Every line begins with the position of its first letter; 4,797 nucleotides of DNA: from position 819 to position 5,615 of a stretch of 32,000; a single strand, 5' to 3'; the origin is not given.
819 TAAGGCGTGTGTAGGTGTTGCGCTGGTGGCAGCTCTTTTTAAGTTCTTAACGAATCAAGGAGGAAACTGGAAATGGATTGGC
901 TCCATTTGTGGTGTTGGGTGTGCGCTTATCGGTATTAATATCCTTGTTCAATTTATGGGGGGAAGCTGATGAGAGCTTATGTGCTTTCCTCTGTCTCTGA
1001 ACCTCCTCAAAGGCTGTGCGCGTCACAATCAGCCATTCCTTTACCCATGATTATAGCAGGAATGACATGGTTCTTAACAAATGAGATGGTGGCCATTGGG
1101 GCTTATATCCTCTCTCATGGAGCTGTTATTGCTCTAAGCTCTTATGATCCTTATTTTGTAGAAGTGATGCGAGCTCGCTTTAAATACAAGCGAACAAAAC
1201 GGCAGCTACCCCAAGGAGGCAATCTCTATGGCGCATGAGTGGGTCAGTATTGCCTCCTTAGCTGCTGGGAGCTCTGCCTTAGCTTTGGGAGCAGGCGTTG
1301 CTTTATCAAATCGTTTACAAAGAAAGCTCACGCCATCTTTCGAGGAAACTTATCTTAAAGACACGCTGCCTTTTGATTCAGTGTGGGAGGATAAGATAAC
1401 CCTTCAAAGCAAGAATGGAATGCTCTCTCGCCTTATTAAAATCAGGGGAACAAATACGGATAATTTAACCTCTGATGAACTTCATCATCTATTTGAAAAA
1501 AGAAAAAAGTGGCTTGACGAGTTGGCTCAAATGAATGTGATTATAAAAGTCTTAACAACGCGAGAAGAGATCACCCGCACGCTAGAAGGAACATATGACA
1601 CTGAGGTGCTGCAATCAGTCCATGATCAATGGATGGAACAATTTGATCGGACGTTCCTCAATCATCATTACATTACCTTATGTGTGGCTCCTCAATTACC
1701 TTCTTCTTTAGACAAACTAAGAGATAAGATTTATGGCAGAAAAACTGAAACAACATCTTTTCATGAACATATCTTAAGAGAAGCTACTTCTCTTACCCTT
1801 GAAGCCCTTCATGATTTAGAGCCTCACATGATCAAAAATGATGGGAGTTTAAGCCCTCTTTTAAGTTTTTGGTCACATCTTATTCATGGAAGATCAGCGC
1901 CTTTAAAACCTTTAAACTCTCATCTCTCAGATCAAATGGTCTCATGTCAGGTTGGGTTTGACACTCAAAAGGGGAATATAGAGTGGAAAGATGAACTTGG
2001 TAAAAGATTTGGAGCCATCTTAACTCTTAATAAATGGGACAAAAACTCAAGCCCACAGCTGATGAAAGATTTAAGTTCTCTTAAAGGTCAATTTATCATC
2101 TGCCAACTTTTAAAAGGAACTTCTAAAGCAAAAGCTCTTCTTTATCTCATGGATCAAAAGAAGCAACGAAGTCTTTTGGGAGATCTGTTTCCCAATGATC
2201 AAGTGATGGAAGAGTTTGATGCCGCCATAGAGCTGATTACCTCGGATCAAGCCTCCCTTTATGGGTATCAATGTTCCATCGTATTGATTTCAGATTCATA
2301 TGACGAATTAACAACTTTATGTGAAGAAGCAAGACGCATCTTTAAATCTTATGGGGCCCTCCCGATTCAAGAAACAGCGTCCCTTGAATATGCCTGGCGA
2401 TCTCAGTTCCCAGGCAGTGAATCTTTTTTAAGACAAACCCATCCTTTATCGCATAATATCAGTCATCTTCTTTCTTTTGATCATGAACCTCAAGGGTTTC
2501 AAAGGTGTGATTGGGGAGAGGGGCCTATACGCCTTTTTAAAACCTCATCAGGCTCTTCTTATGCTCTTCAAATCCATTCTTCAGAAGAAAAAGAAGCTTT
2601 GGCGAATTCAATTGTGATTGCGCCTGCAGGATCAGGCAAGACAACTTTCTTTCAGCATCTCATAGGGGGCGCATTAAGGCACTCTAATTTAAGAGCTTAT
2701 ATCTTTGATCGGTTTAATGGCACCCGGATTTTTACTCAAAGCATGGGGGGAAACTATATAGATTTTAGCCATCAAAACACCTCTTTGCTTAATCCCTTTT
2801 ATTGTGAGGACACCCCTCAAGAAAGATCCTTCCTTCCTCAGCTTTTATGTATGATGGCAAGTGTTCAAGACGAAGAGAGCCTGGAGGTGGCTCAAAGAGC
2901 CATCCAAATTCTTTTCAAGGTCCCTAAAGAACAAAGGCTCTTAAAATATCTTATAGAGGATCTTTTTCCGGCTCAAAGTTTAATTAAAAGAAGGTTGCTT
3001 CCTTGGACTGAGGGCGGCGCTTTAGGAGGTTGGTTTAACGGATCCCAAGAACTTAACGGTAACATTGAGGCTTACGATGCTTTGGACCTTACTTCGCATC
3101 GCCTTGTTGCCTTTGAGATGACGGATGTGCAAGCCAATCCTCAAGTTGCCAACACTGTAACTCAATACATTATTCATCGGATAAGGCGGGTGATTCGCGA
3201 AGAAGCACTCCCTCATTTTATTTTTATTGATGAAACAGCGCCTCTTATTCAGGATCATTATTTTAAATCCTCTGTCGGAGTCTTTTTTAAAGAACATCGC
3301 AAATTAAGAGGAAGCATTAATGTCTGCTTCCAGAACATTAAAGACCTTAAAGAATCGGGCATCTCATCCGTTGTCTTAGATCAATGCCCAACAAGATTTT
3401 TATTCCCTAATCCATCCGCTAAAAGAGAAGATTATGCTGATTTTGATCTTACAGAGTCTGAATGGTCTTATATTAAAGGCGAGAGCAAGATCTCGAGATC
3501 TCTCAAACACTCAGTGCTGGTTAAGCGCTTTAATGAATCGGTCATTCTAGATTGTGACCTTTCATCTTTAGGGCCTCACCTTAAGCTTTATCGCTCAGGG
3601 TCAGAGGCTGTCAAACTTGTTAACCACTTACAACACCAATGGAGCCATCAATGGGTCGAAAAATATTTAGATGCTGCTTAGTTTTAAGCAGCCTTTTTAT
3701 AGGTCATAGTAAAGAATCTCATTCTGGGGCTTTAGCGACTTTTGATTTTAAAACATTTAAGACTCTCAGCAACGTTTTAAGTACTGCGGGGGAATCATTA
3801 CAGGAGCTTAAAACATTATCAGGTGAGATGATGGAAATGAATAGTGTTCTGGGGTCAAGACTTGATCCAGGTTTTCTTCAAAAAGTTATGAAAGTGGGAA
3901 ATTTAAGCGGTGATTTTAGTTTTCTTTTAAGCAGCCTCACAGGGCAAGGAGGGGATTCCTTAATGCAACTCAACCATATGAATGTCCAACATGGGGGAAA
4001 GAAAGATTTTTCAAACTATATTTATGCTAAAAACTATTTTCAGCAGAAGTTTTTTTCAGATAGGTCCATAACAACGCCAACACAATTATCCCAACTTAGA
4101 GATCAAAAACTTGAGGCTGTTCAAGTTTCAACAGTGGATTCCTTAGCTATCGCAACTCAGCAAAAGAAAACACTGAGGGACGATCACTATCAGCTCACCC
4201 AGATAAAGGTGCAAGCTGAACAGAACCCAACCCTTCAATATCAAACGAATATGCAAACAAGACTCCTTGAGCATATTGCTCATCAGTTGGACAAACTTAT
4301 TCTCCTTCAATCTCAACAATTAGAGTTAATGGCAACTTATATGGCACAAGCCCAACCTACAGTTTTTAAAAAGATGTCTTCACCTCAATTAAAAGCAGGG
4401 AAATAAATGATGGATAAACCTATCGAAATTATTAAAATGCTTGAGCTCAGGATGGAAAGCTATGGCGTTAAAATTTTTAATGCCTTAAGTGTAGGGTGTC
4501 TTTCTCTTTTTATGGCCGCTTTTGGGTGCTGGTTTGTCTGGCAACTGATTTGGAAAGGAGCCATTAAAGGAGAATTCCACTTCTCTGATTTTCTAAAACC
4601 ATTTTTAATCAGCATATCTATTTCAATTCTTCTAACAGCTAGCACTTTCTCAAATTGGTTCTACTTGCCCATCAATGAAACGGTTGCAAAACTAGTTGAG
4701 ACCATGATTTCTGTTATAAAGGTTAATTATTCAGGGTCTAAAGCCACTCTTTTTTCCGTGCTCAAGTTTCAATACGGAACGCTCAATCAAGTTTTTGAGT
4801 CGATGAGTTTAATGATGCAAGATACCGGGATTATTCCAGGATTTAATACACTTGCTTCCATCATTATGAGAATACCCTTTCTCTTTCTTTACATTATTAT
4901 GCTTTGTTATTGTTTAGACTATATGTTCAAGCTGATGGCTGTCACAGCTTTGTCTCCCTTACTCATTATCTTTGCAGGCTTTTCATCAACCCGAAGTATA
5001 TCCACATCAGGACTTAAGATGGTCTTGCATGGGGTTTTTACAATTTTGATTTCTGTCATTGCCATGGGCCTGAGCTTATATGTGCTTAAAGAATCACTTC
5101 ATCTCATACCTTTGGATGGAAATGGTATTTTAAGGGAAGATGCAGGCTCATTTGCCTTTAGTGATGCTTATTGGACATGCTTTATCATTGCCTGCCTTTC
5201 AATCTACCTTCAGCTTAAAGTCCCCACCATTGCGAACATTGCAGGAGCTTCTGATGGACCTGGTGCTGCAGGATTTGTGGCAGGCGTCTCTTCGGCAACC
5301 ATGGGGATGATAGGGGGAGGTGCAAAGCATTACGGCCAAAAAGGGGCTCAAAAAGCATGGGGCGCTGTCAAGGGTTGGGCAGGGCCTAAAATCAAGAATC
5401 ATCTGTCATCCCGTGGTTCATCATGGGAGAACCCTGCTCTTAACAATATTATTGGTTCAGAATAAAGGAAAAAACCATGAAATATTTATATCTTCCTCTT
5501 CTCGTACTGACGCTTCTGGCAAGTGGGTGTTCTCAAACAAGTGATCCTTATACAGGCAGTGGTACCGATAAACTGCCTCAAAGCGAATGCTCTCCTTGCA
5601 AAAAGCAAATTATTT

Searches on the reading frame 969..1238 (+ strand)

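Call 4: search_protein_families(library=pfam, proteins=[window:969-1238:+], max_evalue=0.01)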
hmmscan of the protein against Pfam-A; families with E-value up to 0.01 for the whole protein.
window:969-1238:+ (89 aa): 1 family
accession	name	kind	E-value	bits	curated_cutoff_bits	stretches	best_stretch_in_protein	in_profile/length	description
PF05101.18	VirB3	-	0.0067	17.2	23.9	1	26-78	26-78/84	Type IV secretory pathway, VirB3-like protein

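Call 13: search_protein_families(library=ncbifam, proteins=[window:969-1238:+], max_evalue=0.01)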
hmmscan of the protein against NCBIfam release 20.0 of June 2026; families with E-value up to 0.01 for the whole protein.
window:969-1238:+ (89 aa): 0 families

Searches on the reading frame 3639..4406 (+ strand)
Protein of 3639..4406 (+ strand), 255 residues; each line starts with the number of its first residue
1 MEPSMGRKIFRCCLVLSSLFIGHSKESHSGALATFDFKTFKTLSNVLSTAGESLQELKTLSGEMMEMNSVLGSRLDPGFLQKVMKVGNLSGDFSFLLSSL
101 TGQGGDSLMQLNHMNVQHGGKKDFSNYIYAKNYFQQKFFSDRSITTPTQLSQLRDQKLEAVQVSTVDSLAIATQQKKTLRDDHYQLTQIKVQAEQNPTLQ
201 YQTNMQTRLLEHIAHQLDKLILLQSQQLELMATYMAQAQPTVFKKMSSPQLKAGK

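Call 4: search_protein_families(library=pfam, proteins=[window:3639-4406:+], max_evalue=0.01)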
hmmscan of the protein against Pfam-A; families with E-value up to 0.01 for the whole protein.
window:3639-4406:+ (255 aa): 0 families

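Call 13: search_protein_families(library=ncbifam, proteins=[window:3639-4406:+], max_evalue=0.01)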
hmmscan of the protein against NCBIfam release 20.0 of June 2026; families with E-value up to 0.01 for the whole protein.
window:3639-4406:+ (255 aa): 1 family
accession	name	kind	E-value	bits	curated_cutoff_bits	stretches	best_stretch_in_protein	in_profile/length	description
NF002158.0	PRK00984.2-3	equivalog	0.0013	18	654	1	84-253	130-304/449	tRNA pseudouridine(13) synthase TruD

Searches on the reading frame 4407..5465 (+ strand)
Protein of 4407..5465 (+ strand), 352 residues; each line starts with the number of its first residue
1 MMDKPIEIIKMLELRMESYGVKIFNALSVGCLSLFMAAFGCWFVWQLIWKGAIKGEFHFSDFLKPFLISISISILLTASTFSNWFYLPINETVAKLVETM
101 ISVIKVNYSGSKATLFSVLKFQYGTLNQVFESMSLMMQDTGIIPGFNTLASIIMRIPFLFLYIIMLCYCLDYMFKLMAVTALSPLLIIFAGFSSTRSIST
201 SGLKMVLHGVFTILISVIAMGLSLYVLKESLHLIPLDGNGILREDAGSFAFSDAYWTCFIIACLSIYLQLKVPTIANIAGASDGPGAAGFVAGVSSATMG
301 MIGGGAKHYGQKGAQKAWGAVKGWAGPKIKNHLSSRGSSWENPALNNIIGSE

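Call 4: search_protein_families(library=pfam, proteins=[window:4407-5465:+], max_evalue=0.01)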
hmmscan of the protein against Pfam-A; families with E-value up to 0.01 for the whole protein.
window:4407-5465:+ (352 aa): 1 family
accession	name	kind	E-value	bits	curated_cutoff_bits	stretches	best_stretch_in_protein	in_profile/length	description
PF04610.19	TrbL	-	6.7e-05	23.2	25.9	1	42-229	7-182/215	TrbL/VirB6 plasmid conjugal transfer protein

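Call 13: search_protein_families(library=ncbifam, proteins=[window:4407-5465:+], max_evalue=0.01)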
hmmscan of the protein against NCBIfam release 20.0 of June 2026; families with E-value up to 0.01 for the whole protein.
window:4407-5465:+ (352 aa): 0 families
